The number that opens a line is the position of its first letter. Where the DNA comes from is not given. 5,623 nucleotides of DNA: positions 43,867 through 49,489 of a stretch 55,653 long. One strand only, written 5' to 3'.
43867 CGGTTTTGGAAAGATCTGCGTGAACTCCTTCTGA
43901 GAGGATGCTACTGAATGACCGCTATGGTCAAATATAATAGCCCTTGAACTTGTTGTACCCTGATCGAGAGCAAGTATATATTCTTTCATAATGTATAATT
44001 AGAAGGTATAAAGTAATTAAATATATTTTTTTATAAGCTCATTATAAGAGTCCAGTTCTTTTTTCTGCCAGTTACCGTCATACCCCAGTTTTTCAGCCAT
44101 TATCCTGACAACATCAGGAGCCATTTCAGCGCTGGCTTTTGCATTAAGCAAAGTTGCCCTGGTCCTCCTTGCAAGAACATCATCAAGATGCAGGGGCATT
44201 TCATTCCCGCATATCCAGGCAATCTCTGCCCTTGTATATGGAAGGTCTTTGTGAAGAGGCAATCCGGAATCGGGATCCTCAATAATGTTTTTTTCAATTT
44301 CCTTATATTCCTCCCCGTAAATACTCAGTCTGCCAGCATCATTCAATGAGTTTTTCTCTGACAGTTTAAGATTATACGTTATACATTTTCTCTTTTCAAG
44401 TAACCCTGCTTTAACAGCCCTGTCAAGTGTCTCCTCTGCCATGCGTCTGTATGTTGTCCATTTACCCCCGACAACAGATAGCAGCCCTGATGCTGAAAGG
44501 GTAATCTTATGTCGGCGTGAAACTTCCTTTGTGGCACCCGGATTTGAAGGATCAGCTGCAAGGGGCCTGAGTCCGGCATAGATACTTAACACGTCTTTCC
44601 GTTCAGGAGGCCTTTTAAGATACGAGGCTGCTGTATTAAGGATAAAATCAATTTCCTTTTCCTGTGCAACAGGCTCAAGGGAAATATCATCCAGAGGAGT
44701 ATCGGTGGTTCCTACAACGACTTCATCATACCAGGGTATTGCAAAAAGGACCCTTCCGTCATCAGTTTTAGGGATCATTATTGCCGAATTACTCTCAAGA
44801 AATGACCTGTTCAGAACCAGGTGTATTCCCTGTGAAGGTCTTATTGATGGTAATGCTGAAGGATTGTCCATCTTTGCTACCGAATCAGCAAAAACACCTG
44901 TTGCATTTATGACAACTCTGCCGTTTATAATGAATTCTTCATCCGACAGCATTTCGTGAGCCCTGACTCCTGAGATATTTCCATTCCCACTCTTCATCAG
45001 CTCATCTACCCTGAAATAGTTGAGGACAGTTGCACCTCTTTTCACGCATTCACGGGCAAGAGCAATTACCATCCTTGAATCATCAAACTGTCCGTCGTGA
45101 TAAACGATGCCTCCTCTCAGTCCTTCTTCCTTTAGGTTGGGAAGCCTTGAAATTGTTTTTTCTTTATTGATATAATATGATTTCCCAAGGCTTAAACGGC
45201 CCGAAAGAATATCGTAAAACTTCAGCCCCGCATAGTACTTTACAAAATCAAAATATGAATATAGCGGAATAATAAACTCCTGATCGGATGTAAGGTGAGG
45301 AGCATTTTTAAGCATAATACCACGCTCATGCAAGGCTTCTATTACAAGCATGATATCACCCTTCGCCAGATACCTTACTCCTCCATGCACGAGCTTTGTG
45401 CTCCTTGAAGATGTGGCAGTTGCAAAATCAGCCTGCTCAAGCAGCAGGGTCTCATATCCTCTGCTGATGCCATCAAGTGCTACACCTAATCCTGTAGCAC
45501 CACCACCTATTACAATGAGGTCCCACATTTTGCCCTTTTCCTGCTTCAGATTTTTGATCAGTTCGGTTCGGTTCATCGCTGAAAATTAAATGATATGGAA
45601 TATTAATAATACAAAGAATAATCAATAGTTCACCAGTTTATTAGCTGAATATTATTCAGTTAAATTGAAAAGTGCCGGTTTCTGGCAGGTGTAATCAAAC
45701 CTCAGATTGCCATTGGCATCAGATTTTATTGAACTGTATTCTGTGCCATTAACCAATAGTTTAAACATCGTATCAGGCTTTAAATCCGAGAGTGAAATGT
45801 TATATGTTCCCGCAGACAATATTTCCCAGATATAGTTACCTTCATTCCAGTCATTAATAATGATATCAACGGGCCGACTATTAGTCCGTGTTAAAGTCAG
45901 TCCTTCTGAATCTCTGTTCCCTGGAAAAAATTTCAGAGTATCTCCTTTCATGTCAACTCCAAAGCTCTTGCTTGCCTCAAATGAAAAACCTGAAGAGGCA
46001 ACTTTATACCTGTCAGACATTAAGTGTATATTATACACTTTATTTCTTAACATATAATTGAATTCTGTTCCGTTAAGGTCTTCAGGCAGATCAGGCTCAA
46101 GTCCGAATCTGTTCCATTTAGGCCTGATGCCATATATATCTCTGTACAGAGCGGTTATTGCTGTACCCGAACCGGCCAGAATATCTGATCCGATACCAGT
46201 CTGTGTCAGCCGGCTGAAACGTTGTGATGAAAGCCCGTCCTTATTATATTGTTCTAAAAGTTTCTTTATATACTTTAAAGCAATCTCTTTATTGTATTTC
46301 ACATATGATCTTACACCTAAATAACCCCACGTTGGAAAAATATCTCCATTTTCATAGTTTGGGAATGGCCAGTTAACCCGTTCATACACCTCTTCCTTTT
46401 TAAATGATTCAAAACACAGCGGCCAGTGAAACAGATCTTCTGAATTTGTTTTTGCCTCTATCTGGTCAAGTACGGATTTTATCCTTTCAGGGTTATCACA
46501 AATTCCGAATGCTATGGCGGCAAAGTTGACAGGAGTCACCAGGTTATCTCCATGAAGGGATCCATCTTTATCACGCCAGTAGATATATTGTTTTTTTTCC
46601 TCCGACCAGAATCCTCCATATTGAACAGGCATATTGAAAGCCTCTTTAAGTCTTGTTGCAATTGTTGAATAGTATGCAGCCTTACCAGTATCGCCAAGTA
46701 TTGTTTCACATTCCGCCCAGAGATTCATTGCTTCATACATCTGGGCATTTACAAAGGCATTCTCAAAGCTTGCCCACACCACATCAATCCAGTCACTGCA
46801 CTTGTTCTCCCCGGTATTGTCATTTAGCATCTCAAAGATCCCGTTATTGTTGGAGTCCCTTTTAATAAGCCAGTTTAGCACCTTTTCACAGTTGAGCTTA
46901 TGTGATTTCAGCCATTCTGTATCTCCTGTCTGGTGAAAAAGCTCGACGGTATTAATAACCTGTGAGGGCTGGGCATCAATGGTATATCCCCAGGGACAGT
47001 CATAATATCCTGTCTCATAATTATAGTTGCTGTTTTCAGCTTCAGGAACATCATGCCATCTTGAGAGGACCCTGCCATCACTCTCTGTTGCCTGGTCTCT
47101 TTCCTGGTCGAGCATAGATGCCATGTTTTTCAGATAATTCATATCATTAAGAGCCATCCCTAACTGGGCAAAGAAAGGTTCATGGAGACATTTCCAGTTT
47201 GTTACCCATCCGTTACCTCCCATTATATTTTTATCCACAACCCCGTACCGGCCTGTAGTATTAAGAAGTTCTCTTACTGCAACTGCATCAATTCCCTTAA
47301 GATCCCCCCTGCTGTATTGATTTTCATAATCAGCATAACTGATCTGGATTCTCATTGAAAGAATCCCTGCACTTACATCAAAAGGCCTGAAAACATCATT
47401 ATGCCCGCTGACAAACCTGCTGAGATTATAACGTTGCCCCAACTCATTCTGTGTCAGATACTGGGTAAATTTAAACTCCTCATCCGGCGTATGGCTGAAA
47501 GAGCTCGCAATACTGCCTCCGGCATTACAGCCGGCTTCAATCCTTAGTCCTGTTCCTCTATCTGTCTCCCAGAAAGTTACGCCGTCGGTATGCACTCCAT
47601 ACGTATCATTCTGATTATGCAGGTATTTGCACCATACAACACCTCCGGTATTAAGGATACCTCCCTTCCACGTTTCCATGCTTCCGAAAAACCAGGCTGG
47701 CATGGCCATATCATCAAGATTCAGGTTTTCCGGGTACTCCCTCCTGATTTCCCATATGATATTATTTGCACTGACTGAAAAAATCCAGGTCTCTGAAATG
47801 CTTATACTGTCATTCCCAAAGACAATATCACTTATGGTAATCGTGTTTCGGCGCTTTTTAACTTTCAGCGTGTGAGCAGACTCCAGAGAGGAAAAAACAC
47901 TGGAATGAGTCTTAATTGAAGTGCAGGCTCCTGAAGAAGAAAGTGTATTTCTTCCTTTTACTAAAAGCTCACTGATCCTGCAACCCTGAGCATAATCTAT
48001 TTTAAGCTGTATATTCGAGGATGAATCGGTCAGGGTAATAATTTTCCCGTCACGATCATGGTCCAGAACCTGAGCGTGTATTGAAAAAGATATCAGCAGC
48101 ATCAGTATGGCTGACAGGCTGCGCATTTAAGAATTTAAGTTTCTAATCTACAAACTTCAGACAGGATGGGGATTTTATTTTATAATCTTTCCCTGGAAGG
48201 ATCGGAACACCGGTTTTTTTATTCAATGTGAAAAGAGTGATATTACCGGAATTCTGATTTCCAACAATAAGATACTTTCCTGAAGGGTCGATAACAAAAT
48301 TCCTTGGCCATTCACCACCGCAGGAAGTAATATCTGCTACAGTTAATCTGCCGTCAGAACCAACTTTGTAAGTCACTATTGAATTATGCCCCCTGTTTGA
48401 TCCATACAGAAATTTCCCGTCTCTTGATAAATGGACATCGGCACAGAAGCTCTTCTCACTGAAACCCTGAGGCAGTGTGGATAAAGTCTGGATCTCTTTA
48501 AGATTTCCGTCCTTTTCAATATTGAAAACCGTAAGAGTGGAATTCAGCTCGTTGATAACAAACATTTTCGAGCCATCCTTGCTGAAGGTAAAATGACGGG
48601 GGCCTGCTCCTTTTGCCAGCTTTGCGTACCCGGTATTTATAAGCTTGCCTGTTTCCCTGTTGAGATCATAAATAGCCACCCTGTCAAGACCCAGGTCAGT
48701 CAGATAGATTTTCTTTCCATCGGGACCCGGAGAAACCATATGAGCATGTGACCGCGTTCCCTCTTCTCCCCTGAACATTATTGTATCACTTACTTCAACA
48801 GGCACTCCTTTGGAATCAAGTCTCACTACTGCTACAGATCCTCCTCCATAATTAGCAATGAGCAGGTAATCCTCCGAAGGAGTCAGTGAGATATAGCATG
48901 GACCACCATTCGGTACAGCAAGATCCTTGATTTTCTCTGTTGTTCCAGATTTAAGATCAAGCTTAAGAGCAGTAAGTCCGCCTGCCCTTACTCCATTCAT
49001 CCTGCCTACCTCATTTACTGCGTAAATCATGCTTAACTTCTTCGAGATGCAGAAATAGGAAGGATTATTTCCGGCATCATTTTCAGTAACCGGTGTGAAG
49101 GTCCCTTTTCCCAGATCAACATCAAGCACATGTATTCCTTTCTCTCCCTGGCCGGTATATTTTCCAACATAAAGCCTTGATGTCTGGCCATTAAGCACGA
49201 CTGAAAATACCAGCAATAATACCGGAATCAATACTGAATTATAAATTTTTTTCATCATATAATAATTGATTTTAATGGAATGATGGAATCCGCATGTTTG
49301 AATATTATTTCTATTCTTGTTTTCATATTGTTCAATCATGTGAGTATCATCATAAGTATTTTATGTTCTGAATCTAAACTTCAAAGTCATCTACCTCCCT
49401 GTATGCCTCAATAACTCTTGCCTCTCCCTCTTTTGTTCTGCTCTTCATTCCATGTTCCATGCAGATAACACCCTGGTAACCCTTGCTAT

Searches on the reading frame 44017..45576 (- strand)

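Call 61: search_protein_families(library=pfam, proteins=[window:44017-45576:-], max_evalue=0.00001)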
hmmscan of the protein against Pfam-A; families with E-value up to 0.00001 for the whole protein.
window:44017-45576:- (519 aa): 3 families
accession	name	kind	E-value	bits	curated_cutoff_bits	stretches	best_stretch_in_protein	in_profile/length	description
PF01266.30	DAO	-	3.6e-52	178.5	27.9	1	19-376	1-352/353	FAD dependent oxidoreductase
PF16901.10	DAO_C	-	3.1e-20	72.8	31.4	1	417-500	37-122/126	C-terminal domain of alpha-glycerophosphate oxidase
PF00890.30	FAD_binding_2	-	2.5e-06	27.4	20.4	0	19-57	1-42/414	FAD binding domain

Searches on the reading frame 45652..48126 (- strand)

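Call 61: search_protein_families(library=pfam, proteins=[window:45652-48126:-], max_evalue=0.00001)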
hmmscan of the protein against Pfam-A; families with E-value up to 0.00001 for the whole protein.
window:45652-48126:- (824 aa): 1 family
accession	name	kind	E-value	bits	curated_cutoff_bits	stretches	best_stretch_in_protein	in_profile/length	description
PF17389.8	Bac_rhamnosid6H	-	4.6e-06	26.6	24.5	1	388-559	102-253/339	Bacterial alpha-L-rhamnosidase 6 hairpin glycosidase domain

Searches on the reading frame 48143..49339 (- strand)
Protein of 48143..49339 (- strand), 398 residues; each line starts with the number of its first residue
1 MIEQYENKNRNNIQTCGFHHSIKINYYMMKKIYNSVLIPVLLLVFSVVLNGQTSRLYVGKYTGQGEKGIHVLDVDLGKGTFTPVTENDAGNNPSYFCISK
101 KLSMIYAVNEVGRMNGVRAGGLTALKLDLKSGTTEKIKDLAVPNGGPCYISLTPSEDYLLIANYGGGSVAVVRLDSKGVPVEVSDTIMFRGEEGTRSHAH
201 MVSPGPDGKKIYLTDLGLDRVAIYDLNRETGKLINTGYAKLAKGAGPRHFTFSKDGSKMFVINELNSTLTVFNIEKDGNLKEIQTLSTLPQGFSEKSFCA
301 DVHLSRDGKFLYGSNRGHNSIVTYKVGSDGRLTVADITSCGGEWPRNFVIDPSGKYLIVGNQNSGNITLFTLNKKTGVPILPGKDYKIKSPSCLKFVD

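Call 61: search_protein_families(library=pfam, proteins=[window:48143-49339:-], max_evalue=0.00001)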
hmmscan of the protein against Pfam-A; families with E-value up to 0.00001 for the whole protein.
window:48143-49339:- (398 aa): 1 family
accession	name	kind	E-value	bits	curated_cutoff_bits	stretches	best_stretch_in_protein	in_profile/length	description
PF10282.15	Lactonase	-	2e-100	336.8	21.7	1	56-396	2-344/344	Lactonase, 7-bladed beta-propeller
